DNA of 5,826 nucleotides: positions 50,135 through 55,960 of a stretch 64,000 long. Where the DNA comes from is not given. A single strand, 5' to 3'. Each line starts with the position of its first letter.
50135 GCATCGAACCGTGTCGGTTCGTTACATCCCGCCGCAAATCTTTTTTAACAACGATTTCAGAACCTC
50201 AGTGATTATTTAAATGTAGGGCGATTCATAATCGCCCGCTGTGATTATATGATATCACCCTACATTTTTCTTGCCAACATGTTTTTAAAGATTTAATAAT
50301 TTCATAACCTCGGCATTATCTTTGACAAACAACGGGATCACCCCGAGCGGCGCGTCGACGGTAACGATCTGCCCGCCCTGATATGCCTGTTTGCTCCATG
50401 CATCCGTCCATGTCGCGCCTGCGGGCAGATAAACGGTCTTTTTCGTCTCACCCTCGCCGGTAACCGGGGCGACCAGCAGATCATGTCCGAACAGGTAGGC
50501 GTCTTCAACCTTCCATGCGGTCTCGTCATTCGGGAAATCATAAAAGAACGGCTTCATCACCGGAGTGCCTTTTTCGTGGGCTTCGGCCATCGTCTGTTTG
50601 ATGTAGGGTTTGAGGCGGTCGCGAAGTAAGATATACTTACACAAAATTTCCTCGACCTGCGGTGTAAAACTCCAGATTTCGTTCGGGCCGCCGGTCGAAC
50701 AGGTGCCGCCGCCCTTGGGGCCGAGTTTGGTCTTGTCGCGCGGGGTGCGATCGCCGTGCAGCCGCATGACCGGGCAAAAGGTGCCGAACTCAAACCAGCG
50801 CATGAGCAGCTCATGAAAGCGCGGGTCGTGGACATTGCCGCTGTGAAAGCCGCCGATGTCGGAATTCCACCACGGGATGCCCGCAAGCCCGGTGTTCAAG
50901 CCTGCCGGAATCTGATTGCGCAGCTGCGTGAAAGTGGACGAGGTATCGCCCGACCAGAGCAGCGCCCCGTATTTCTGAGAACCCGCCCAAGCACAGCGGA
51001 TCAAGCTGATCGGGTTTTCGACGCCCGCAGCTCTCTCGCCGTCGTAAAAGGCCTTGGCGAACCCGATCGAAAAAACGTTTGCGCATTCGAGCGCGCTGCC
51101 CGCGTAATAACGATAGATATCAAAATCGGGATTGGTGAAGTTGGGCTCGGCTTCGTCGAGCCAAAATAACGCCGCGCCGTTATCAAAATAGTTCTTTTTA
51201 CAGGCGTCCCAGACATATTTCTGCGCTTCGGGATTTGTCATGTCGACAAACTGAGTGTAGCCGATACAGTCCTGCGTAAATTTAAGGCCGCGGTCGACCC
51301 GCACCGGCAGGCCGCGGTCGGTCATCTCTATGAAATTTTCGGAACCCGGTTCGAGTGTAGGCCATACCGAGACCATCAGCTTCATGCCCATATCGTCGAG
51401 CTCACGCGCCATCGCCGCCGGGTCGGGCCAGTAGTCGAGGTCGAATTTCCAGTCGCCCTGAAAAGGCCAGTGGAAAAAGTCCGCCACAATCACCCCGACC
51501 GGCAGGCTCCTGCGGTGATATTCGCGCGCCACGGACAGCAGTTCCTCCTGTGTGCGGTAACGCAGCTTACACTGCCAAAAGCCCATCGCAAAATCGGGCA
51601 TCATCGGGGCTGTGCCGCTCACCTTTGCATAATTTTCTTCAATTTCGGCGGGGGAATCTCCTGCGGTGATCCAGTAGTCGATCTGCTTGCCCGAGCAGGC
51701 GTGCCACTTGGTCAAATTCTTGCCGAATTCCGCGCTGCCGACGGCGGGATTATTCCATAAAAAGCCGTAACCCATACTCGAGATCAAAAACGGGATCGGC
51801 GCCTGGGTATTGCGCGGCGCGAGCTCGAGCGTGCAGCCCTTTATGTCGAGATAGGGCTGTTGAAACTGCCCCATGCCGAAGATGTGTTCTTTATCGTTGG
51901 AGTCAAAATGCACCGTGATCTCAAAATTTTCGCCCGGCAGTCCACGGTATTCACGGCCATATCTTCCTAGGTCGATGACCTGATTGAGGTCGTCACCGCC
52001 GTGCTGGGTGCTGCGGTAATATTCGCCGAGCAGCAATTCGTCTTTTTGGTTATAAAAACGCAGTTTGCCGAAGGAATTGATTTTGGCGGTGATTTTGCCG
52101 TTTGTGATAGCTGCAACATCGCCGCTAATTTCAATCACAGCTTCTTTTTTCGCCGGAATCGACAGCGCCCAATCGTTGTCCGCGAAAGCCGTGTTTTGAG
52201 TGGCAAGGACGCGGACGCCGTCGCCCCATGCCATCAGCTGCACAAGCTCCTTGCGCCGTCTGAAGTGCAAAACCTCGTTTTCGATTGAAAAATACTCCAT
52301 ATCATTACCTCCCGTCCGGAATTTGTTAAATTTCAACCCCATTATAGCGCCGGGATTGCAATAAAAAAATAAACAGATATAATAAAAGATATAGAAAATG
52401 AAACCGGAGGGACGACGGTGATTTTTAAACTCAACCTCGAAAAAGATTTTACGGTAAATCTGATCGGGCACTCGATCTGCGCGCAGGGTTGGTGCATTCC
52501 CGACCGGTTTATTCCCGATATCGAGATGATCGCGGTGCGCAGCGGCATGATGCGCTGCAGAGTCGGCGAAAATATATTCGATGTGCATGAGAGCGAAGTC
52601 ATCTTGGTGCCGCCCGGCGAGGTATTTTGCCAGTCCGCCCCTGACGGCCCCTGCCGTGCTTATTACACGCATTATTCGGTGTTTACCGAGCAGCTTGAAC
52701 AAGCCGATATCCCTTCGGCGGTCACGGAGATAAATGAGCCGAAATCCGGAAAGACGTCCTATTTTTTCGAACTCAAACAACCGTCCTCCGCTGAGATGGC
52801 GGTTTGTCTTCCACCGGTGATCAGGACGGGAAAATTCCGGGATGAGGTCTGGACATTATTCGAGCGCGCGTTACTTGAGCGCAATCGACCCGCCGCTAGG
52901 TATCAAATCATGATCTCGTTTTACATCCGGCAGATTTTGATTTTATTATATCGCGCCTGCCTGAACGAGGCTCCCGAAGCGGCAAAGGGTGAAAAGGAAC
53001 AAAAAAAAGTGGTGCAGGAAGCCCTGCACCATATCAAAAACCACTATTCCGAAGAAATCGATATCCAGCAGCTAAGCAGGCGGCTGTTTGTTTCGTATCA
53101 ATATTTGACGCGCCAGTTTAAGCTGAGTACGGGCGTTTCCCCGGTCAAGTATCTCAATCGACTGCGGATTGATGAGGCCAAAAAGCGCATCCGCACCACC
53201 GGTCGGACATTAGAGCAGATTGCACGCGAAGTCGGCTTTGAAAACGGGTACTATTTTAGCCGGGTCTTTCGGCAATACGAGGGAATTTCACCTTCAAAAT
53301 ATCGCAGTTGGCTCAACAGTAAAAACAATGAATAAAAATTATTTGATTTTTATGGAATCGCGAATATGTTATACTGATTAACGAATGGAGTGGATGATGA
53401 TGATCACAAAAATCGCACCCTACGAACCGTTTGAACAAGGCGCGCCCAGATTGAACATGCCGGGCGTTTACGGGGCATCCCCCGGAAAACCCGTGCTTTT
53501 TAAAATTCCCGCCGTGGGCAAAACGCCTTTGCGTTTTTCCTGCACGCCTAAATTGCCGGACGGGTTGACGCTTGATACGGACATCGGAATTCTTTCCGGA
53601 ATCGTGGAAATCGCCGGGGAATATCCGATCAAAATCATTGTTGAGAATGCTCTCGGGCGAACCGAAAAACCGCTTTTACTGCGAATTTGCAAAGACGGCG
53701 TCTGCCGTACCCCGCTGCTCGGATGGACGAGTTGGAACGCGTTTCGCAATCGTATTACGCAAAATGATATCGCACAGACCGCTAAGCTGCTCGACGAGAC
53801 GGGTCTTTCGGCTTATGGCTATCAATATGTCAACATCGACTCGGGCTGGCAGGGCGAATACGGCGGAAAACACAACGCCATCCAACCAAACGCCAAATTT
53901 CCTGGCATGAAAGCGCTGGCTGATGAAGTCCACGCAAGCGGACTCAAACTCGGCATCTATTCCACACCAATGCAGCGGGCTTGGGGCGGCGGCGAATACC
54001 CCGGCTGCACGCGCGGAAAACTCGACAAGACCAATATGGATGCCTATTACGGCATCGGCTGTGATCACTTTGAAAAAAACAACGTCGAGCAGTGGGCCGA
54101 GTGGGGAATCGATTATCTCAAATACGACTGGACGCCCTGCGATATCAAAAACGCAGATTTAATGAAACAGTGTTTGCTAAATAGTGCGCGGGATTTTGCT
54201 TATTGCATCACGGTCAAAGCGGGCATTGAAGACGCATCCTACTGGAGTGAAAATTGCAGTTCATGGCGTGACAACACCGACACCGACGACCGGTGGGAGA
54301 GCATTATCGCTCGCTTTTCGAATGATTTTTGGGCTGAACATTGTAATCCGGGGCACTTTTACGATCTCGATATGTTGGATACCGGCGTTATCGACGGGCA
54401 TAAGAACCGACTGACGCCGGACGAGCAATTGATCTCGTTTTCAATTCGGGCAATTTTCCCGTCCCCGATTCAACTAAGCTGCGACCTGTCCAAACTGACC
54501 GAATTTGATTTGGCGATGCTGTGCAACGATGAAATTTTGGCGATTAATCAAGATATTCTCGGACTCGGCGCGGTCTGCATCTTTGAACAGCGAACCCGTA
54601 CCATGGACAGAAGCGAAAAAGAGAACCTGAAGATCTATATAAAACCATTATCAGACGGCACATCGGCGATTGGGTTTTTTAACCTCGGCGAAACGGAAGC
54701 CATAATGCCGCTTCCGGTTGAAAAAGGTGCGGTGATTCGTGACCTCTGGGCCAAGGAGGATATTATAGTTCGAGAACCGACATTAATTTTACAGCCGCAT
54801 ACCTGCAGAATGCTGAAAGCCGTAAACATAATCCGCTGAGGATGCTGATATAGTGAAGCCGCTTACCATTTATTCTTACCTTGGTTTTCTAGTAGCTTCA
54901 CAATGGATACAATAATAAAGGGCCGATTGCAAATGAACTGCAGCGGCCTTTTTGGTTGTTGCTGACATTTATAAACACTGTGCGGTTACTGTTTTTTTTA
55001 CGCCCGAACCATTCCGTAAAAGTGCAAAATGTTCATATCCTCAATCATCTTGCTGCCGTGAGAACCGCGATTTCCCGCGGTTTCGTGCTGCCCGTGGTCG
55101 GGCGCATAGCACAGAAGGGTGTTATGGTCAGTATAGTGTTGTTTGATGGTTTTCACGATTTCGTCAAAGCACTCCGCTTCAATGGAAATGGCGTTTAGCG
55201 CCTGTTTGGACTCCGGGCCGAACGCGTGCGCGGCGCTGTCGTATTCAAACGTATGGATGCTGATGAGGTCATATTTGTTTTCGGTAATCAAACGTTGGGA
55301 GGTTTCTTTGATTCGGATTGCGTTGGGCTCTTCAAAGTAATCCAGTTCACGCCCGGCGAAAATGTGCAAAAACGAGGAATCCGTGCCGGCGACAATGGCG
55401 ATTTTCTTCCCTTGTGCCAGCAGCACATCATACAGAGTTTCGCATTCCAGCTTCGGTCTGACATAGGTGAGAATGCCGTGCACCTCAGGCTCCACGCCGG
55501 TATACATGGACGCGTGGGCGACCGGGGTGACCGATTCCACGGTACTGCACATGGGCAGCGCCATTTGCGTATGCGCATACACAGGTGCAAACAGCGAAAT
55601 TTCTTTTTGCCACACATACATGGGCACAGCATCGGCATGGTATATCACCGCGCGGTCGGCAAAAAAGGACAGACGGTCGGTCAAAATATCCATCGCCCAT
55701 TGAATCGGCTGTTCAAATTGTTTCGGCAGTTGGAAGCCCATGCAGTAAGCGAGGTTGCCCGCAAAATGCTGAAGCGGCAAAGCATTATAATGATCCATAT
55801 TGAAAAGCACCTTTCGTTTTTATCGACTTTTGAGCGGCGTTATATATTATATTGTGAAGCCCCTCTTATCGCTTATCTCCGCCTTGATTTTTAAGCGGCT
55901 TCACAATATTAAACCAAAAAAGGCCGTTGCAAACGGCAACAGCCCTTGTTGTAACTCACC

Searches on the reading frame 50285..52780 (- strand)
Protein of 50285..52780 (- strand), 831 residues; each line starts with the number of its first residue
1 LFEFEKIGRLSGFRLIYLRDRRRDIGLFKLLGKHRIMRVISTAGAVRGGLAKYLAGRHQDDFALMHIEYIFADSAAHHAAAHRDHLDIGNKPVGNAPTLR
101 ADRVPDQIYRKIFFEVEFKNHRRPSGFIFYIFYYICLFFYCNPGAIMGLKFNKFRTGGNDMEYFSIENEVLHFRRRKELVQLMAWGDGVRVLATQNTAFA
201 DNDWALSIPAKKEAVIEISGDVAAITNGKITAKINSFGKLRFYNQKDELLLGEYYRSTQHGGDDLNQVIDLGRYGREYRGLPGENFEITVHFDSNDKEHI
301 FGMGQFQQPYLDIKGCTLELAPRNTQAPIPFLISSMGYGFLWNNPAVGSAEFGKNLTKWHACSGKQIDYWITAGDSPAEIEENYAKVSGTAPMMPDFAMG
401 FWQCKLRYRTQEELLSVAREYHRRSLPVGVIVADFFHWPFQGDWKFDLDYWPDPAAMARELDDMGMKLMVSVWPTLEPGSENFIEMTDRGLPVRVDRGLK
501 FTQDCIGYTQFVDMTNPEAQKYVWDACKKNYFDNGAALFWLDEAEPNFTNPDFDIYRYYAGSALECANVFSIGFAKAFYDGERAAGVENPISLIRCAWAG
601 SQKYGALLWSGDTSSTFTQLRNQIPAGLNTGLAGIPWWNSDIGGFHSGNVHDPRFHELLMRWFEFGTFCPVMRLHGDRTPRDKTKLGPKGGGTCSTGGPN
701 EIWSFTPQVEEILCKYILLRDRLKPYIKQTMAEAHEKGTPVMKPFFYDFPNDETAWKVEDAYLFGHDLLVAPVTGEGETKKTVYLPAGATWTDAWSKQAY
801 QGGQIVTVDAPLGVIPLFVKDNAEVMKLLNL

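Call 26: find_encoding_contigs(protein=window:50285-52780:-, flank=10000, max_places=1)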
Protein window:50285-52780:- (831 aa): no gene with exactly this product is on record in the collection.

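Call 27: search_protein_families(library=pfam, proteins=[window:50285-52780:-], max_evalue=0.001)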
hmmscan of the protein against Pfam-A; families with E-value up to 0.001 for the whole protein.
window:50285-52780:- (831 aa): 3 families
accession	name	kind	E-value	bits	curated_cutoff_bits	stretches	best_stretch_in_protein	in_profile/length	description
PF01055.32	Glyco_hydro_31_2nd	-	1.9e-74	251.4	23.5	1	392-727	2-325/328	Glycosyl hydrolases family 31 TIM-barrel domain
PF21365.3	Glyco_hydro_31_3rd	-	1.2e-26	93.4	24.4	1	738-822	1-84/87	Glycosyl hydrolase family 31 C-terminal domain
PF13802.12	Gal_mutarotas_2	-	2.3e-06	28.5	27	1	189-346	12-179/184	Glycosyl hydrolase 31 N-terminal galactose mutarotase-like domain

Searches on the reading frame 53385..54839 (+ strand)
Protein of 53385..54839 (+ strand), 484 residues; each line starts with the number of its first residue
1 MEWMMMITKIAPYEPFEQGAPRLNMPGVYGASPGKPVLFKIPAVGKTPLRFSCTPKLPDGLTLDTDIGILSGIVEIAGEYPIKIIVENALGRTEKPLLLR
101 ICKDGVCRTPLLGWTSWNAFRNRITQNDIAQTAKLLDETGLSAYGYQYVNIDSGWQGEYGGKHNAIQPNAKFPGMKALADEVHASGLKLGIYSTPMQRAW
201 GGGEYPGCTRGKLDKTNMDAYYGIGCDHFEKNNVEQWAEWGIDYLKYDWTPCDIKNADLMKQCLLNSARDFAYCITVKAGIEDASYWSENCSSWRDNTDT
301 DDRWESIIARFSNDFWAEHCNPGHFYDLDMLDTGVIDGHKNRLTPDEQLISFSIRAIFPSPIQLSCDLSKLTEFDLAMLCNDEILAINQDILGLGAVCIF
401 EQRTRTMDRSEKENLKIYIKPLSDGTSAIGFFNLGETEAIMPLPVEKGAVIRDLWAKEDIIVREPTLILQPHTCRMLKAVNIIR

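Call 27: search_protein_families(library=pfam, proteins=[window:53385-54839:+], max_evalue=0.001)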
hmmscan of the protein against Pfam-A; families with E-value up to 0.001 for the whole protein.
window:53385-54839:+ (484 aa): 3 families
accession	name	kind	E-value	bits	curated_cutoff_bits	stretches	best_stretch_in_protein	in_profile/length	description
PF16499.11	Melibiase_2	-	4.7e-26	92.2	23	1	109-390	1-284/284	Alpha galactosidase A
PF17801.7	Melibiase_C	-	2.1e-08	34.6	22.9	1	414-478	3-70/71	Alpha galactosidase C-terminal beta sandwich domain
PF05345.18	He_PIG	-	2.2e-05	25.2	24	1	21-93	2-86/96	Putative Ig domain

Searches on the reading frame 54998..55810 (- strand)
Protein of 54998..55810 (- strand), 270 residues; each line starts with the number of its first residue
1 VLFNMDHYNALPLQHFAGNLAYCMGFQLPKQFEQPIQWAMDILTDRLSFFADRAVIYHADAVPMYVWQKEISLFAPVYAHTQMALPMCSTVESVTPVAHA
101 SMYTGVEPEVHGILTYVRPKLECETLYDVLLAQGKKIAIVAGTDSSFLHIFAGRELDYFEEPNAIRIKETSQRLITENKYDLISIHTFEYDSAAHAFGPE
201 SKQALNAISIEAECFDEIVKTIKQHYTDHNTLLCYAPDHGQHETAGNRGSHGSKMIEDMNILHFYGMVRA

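Call 27: search_protein_families(library=pfam, proteins=[window:54998-55810:-], max_evalue=0.001)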
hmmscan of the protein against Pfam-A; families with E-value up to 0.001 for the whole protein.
window:54998-55810:- (270 aa): 2 families
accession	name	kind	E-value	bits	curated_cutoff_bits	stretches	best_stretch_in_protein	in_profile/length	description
PF01663.27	Phosphodiest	-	1.5e-11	44.9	23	1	86-259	34-239/342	Type I phosphodiesterase / nucleotide pyrophosphatase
PF01676.23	Metalloenzyme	-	3.2e-05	24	24.3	1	161-247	128-208/252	Metalloenzyme superfamily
